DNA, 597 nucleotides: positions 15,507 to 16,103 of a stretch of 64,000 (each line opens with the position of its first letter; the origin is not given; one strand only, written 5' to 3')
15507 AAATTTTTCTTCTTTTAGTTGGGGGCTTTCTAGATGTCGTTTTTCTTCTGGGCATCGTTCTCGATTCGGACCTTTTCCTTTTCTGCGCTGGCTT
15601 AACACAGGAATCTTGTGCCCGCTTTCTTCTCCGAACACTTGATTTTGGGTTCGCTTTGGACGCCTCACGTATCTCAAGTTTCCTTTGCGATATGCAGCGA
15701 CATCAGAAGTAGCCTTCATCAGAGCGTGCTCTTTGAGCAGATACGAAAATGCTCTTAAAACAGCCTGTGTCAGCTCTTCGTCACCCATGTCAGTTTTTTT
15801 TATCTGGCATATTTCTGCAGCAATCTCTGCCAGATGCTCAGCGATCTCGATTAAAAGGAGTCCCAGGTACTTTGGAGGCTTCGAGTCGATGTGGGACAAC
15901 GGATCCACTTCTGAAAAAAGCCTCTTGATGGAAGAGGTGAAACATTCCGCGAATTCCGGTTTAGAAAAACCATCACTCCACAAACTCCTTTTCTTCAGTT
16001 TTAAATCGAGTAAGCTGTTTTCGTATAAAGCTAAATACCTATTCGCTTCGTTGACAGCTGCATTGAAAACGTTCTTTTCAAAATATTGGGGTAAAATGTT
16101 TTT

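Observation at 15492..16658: Orphan intact 388-aa intronless ORF with a basic tail in a TE desert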

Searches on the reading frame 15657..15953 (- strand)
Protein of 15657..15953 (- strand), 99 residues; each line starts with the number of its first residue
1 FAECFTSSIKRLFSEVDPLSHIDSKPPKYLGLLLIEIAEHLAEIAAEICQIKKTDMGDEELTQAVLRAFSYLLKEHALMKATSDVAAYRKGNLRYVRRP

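Call 34: search_solved_structures(query=A3, max_evalue=1, show_alignments=2)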
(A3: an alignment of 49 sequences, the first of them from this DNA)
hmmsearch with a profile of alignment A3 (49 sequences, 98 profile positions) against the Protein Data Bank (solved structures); distinct sequences matched with E-value up to 1: 215 (the best 60 are shown).
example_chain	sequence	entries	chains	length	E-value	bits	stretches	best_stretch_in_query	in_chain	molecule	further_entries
8grq_D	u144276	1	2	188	7.6e-35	122.3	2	2-90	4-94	H2B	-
7ybf_A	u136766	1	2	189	1.2e-18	70.4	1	2-89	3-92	Histone H2B-alpha,Histone H2A-beta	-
6m2m_D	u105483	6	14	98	1.3e-18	70.2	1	3-88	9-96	Histone H2B.1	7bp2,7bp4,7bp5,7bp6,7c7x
7dlx_A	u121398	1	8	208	3.5e-18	68.9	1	2-89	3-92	Histone H2B,Histone H2A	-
9k3z_D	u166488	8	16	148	4.3e-18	68.6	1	3-88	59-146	Histone H2B.1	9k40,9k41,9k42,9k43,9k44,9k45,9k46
2jss_A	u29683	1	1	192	4.9e-18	68.4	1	2-89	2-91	Chimera of Histone H2B.1 and Histone H2A.Z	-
4m6b_A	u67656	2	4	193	5e-18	68.4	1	2-89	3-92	Chimera protein of Histone H2B.1 and Histone H2A.Z | Histone H2B.1,Histone H2A.Z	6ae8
7ux9_C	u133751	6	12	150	5.6e-18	68.2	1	3-88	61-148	Histone H2B | Histone H2B.6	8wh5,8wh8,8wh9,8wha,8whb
8j90_D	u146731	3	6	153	5.8e-18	68.2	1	3-88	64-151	HTB9 | Histone H2B.6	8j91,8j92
7wlr_D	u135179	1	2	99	1.2e-17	67.2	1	2-89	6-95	Histone H2B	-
8kcb_D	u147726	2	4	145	1.7e-17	66.7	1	3-88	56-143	Histone H2B.10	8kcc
6a7u_A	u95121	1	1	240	1.7e-17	66.7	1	2-89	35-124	Histone H2B type 2-E,Histone H2A-Bbd type 2/3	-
6w4l_A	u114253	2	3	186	2.1e-17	66.4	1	2-90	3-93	Histone H2B 1.1,Histone H2A type 1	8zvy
7wlp_A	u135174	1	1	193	2.4e-17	66.2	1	2-90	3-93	Histone H2B type 1-O,Histone H2A type 1-D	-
6qld_d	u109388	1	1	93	2.6e-17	66.1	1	2-89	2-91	Histone H2B.2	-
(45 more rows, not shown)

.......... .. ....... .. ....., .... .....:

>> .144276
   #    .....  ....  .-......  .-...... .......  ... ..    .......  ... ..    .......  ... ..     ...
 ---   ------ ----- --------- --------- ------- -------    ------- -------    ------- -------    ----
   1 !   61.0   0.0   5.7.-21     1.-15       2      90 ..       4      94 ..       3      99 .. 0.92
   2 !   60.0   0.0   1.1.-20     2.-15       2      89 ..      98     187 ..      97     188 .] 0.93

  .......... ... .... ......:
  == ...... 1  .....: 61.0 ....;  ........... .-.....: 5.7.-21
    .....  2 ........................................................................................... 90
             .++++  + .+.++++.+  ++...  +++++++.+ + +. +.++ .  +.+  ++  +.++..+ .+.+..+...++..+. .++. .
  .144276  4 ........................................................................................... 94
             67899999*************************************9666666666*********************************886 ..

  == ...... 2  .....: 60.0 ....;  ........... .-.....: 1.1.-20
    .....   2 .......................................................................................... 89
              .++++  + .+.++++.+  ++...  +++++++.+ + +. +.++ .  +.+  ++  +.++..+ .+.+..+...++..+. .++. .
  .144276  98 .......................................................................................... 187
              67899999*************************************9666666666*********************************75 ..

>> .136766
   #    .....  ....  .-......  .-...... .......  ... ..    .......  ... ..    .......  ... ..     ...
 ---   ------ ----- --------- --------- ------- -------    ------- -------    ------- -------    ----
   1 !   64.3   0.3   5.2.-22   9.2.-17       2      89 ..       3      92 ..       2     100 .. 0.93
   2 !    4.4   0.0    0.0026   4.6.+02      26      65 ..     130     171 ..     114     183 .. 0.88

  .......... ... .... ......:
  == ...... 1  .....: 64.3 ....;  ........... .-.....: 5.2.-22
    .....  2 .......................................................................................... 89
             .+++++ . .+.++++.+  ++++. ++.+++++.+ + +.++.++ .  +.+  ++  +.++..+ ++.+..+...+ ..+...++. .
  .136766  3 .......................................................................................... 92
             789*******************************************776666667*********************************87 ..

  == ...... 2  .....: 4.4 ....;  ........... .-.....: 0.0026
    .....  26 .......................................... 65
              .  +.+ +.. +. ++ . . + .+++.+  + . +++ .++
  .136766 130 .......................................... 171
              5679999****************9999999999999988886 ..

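Call 59: search_protein_families(library=pfam, alignment_id=A3, max_evalue=0.01)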
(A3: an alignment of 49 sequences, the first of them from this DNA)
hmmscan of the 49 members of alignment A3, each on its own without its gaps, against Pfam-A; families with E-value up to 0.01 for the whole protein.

A. member 1, seq(99 aa): 0 families

B. families by the number of members that match (of 49 scanned): 5 families
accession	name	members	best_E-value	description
PF00808.29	CBFD_NFYB_HMF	4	0.0016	Histone-like transcription factor (CBF/NF-Y) and archaeal histone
PF03847.19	TFIID_20kDa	1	0.0021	Transcription initiation factor TFIID subunit A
PF20745.2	TSP_Ig-like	1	0.003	Tailspike protein-like, Ig-like domain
PF00861.27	Ribosomal_L18p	1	0.0045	Ribosomal L18 of archaea, bacteria, mitoch. and chloroplast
PF11938.13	DUF3456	1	0.0074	TLR4 regulator and MIR-interacting MSAP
